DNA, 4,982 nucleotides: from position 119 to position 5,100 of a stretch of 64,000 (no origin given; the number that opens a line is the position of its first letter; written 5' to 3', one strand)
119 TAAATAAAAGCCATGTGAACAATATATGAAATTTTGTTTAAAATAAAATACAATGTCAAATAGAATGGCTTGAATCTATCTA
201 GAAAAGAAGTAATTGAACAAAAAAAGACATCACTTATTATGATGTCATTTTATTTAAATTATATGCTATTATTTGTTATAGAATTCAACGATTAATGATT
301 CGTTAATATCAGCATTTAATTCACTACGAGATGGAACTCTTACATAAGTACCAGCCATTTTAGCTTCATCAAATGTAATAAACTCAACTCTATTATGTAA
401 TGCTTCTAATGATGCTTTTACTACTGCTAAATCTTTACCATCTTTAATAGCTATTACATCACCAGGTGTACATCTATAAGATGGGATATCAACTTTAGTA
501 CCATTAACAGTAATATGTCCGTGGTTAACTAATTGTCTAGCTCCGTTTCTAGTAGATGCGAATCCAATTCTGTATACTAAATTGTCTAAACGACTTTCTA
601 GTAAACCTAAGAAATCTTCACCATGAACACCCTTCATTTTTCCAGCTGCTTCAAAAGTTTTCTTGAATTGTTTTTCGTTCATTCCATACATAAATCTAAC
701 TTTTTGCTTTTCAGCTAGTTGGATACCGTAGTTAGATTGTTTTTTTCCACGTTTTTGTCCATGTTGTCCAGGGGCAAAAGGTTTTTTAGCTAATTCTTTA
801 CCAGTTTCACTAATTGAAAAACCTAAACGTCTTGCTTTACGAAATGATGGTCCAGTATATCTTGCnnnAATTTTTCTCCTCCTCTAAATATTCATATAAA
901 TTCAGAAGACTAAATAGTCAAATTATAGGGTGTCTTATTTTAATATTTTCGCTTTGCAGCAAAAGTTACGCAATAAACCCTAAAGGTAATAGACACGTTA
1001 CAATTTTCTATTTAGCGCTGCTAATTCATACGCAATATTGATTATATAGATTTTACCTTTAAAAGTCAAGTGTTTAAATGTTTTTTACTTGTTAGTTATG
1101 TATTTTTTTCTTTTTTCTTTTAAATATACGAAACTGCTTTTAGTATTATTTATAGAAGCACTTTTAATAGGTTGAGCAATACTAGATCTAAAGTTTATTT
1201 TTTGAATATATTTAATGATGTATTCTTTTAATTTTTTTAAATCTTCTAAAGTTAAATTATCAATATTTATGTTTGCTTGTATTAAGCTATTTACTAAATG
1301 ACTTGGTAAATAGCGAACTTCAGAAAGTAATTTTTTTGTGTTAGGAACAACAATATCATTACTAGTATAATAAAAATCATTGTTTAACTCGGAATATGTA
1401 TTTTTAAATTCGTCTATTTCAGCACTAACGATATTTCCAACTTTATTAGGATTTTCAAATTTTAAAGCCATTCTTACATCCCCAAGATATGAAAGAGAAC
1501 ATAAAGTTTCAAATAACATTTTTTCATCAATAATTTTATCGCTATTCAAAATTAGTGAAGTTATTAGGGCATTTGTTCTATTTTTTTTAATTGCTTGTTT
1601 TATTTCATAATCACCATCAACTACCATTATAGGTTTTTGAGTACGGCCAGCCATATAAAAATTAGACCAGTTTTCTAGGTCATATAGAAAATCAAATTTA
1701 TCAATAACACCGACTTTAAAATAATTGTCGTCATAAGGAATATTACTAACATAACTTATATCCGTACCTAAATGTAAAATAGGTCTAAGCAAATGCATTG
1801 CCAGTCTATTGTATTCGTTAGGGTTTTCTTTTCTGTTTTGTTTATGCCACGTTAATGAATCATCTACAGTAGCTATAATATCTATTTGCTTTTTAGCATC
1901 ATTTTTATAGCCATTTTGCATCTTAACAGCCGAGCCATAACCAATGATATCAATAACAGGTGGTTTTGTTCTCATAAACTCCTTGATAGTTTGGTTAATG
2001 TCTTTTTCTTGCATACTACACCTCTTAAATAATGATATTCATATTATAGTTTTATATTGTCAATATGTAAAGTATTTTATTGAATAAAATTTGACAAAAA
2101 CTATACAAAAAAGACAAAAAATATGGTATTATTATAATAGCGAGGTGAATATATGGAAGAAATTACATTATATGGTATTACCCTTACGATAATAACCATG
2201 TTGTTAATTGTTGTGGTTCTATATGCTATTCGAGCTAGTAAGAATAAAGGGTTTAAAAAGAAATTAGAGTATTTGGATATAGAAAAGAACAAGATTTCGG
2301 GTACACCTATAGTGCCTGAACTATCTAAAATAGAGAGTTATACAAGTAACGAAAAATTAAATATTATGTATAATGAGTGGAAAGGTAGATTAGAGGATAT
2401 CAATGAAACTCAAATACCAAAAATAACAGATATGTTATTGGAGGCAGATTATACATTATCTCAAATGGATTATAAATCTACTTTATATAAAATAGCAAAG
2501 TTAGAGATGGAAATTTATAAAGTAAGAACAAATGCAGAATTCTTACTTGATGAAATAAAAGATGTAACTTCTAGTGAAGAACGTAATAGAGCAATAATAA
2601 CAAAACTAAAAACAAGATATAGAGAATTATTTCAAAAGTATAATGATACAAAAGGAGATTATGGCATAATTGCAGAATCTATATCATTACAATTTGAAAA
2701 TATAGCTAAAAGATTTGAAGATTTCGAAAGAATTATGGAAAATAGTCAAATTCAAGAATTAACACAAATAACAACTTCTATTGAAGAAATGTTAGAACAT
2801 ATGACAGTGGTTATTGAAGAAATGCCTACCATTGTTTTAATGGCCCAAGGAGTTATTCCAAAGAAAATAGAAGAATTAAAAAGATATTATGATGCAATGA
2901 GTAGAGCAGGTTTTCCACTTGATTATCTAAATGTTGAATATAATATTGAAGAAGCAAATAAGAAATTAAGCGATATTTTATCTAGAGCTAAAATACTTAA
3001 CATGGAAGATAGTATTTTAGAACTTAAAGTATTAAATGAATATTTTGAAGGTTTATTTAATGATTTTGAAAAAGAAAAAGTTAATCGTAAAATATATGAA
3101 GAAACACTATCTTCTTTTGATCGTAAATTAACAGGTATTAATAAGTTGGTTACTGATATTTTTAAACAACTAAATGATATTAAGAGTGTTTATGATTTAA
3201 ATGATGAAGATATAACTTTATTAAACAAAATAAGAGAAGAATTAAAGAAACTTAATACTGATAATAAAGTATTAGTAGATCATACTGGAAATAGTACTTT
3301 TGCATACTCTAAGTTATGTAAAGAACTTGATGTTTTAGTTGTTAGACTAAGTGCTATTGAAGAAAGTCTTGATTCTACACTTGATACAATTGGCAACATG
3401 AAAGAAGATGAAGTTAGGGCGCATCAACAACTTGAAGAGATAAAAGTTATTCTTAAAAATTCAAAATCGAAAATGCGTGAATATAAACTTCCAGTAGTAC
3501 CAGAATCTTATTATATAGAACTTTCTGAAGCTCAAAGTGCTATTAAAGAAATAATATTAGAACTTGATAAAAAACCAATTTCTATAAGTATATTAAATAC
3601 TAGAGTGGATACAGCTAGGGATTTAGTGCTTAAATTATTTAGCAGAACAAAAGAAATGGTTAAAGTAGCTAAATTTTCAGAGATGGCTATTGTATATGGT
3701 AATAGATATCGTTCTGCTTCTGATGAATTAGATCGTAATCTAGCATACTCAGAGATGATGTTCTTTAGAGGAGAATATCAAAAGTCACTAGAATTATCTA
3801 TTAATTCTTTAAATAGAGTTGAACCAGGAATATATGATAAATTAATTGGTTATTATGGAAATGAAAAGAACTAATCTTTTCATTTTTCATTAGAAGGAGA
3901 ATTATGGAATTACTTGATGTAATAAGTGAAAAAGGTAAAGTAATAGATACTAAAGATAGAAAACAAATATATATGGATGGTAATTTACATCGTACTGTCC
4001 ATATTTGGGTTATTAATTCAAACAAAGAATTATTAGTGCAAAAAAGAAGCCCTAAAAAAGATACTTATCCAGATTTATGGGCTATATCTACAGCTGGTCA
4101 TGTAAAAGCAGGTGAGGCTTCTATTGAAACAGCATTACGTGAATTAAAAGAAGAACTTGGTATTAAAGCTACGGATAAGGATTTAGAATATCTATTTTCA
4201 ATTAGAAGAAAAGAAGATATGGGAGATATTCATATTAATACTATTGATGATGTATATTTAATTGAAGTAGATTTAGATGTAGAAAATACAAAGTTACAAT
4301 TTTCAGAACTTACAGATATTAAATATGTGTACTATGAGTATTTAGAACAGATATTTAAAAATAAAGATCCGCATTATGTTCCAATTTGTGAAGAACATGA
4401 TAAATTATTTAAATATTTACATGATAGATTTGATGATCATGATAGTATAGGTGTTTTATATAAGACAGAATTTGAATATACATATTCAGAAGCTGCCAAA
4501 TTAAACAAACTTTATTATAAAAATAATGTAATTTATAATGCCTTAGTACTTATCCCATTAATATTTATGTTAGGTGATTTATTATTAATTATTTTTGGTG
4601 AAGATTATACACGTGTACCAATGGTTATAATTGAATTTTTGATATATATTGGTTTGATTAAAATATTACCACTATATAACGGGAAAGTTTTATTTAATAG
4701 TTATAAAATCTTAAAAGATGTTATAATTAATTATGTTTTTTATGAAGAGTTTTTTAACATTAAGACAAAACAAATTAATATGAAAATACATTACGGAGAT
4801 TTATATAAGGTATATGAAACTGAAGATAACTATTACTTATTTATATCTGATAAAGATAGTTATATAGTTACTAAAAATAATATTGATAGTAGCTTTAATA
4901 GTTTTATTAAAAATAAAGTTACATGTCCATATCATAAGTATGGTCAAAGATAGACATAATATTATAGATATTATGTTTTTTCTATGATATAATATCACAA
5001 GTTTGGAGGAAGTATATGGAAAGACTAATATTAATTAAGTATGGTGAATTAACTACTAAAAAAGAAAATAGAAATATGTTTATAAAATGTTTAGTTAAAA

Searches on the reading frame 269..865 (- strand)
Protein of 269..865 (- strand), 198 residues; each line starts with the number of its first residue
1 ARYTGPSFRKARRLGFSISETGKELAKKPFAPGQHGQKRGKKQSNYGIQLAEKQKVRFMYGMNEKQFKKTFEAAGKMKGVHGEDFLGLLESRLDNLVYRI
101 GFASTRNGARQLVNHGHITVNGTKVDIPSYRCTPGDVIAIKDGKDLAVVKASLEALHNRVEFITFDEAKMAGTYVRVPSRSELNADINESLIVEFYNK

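Call 55: search_protein_families(library=pfam, proteins=[window:269-865:-], max_evalue=0.0001)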
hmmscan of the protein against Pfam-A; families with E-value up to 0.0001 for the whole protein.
window:269-865:- (198 aa): 2 families
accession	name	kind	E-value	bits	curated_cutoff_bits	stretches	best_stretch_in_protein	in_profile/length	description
PF00163.24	Ribosomal_S4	-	1e-26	93.9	23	1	2-90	1-95/95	Ribosomal protein S4/S9 N-terminal domain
PF01479.30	S4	-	1.7e-21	76.1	22.8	1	92-138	2-48/48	S4 domain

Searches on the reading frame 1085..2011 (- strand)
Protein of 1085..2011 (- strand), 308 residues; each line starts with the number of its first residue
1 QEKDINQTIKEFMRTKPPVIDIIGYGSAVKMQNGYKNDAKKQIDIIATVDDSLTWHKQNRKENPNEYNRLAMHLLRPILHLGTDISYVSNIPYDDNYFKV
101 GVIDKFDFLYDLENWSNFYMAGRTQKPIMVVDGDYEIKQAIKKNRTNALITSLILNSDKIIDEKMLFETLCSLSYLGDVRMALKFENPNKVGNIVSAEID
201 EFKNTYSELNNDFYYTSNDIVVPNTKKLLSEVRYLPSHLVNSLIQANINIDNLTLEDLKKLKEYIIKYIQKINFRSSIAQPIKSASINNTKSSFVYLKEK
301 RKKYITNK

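Call 55: search_protein_families(library=pfam, proteins=[window:1085-2011:-], max_evalue=0.0001)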
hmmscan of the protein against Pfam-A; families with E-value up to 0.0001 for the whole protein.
window:1085-2011:- (308 aa): 1 family
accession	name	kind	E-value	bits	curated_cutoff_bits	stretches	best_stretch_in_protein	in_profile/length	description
PF09139.17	Tam41_Mmp37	-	1.5e-56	192.5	24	1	16-303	9-322/322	Phosphatidate cytidylyltransferase, mitochondrial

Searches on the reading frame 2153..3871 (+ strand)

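Call 55: search_protein_families(library=pfam, proteins=[window:2153-3871:+], max_evalue=0.0001)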
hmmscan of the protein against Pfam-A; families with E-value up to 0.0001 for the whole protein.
window:2153-3871:+ (573 aa): 1 family
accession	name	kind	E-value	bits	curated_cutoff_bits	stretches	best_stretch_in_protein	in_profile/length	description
PF06160.17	EzrA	-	3.7e-93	313.2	39.6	1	13-564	2-553/557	Septation ring formation regulator, EzrA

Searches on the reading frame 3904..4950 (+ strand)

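Call 55: search_protein_families(library=pfam, proteins=[window:3904-4950:+], max_evalue=0.0001)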
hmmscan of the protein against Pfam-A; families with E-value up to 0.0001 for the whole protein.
window:3904-4950:+ (349 aa): 2 families
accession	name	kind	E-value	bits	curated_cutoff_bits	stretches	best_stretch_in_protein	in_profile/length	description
PF00293.34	NUDIX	-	1.8e-17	64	21.1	1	28-149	2-119/134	NUDIX domain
PF14317.12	YcxB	-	3.2e-10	40.1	23.3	1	279-326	1-48/61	YcxB-like protein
